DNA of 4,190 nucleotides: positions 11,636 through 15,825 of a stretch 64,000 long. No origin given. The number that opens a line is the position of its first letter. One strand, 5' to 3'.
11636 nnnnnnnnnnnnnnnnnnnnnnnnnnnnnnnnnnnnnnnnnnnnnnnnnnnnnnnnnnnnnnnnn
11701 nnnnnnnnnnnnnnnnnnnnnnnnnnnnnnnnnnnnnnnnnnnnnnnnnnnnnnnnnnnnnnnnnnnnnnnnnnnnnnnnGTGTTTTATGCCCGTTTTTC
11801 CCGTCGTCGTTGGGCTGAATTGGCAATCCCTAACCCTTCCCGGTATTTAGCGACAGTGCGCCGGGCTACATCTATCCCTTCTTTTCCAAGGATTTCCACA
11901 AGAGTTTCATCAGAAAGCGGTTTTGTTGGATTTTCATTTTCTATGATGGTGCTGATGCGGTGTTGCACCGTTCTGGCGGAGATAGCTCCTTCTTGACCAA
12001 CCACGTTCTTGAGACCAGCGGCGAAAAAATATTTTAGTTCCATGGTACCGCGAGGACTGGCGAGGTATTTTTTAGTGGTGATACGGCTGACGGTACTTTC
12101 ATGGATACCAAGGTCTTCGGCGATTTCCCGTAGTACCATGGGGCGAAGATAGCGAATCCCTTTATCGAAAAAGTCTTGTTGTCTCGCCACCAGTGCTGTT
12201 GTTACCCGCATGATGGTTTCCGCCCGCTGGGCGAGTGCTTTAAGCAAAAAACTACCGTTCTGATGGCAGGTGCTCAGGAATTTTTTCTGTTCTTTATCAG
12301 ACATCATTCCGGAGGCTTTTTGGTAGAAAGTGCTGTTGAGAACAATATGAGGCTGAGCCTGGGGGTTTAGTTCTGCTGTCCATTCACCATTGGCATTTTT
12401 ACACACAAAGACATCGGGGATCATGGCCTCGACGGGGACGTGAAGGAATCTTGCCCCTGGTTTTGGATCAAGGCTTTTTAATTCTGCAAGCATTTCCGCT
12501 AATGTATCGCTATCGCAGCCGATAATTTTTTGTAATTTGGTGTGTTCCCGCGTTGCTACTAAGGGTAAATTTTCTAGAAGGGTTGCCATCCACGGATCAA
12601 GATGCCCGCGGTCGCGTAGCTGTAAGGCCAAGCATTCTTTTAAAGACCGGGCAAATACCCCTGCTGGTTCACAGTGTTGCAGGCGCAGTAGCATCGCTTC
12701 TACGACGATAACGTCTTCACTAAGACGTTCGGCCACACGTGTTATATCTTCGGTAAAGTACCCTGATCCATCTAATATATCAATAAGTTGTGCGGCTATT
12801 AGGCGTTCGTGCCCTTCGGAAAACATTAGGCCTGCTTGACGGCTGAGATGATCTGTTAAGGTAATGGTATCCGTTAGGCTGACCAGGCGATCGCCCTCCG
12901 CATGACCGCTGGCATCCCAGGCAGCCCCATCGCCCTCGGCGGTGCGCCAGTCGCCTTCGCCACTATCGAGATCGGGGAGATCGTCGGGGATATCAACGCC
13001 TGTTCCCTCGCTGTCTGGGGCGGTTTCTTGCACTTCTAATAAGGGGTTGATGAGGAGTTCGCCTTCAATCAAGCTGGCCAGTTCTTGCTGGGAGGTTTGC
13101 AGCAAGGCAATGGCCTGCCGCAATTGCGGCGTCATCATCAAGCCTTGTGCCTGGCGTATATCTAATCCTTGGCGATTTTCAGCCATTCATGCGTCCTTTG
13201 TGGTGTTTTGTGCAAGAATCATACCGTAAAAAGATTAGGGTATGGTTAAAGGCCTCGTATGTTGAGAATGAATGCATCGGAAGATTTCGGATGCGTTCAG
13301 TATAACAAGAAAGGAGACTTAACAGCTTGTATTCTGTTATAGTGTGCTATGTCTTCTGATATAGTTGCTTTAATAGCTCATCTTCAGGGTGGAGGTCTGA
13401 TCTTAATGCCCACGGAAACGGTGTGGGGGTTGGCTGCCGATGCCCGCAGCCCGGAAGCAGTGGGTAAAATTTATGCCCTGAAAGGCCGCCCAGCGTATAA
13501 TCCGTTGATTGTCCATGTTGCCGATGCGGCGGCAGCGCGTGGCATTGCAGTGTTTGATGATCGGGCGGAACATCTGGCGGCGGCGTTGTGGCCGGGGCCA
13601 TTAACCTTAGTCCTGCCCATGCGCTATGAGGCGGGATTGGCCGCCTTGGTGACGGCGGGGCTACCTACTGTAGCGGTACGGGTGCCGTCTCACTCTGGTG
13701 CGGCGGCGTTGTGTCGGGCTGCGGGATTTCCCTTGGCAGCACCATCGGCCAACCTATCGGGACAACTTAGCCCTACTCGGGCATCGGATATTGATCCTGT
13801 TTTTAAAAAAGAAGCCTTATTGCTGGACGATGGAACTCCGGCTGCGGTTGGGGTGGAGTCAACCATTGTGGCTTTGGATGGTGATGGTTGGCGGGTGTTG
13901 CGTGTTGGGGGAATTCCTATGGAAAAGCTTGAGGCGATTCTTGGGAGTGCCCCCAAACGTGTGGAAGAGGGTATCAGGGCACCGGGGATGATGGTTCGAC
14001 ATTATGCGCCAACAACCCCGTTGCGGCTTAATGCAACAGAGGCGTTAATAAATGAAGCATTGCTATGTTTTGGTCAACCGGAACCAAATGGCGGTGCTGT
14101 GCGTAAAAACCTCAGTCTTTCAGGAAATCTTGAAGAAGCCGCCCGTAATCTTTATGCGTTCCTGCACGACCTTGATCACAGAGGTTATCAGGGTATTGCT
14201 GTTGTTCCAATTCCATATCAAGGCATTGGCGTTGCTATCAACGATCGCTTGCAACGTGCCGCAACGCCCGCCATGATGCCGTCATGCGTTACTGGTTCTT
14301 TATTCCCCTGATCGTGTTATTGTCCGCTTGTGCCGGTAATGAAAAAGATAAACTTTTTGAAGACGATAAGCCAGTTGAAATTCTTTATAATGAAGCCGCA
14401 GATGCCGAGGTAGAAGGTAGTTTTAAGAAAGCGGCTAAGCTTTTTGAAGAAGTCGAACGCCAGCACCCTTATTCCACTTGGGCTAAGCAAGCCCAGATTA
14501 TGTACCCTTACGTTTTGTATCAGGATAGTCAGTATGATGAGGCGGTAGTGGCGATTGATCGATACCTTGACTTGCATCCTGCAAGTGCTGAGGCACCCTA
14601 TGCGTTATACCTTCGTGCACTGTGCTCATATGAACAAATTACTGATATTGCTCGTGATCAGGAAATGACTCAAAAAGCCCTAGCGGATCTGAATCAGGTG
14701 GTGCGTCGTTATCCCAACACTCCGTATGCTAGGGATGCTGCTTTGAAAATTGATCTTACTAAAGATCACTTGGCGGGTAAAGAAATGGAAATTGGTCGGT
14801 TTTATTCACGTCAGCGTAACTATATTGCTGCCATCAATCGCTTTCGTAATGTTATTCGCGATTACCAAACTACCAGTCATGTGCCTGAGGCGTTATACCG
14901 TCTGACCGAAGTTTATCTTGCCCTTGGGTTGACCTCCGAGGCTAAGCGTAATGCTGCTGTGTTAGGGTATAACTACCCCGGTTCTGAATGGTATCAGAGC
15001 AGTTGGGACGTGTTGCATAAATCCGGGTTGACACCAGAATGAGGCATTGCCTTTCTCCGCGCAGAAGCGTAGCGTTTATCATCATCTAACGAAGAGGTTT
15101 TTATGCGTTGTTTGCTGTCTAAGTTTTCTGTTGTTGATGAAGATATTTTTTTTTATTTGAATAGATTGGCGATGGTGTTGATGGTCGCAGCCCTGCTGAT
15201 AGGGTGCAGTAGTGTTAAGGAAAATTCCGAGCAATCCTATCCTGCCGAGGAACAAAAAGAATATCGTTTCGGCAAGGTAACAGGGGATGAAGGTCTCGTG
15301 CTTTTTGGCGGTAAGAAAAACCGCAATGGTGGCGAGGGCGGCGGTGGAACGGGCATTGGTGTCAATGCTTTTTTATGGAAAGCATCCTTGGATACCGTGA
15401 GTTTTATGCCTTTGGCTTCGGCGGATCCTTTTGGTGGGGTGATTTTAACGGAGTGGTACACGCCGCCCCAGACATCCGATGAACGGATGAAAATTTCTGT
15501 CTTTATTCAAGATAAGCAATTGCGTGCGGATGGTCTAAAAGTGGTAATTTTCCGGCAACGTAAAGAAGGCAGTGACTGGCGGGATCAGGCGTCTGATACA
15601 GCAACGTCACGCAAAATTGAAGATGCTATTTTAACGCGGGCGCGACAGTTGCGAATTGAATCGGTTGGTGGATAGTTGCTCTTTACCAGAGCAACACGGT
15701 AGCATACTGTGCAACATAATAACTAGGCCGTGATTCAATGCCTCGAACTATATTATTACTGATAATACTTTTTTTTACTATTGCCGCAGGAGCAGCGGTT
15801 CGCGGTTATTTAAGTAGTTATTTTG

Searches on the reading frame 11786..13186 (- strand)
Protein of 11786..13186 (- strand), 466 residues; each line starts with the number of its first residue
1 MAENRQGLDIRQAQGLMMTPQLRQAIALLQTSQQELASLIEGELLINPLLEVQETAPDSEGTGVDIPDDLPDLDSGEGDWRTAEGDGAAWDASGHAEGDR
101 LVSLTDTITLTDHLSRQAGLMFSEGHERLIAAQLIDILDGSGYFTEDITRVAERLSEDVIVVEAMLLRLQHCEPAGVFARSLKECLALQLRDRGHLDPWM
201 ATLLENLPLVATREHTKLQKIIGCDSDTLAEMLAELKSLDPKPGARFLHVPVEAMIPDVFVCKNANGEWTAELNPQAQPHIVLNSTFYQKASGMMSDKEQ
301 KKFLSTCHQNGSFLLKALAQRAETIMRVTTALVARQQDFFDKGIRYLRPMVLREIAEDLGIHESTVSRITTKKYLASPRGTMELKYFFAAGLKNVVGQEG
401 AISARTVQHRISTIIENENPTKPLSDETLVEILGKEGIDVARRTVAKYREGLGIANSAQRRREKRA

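Call 105: search_protein_families(library=pfam, proteins=[window:11786-13186:-], max_evalue=0.00001)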
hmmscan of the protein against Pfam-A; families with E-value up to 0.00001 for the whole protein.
window:11786-13186:- (466 aa): 3 families
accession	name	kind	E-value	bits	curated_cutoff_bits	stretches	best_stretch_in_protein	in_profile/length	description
PF04552.19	Sigma54_DBD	-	1.6e-57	194.2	22.8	1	302-462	2-160/160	Sigma-54, DNA binding domain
PF04963.19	Sigma54_CBD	-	6.6e-47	160.1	22.9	1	105-286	7-184/185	Sigma-54 factor, core binding domain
PF00309.25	Sigma54_AID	-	2e-14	53.6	23.8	1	8-52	2-46/46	Sigma-54 factor, Activator interacting domain (AID)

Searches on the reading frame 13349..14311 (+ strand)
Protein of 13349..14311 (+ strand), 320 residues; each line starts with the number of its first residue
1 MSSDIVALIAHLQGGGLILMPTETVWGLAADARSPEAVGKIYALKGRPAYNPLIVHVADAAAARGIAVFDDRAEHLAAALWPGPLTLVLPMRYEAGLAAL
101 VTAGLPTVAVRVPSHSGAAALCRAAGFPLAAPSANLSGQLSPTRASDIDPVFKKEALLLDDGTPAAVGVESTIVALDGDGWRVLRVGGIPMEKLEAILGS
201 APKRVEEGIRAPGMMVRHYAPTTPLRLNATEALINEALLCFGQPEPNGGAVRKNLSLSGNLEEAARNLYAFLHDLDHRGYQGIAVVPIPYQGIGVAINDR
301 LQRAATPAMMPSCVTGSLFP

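Call 105: search_protein_families(library=pfam, proteins=[window:13349-14311:+], max_evalue=0.00001)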
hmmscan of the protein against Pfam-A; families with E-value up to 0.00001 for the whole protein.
window:13349-14311:+ (320 aa): 2 families
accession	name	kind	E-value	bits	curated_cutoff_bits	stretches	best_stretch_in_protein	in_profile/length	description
PF01300.24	Sua5_yciO_yrdC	-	6.4e-51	172.8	25.1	1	12-187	3-178/178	Telomere recombination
PF03481.19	Sua5_C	-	1.1e-22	81.4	22.9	1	189-305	1-135/136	Threonylcarbamoyl-AMP synthase, C-terminal domain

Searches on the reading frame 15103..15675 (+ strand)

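Call 105: search_protein_families(library=pfam, proteins=[window:15103-15675:+], max_evalue=0.00001)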
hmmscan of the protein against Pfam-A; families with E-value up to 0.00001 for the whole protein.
window:15103-15675:+ (190 aa): 1 family
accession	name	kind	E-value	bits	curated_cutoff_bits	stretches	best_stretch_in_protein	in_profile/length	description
PF12100.13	DUF3576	-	2.7e-43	146.7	25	1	85-185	1-101/101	Domain of unknown function (DUF3576)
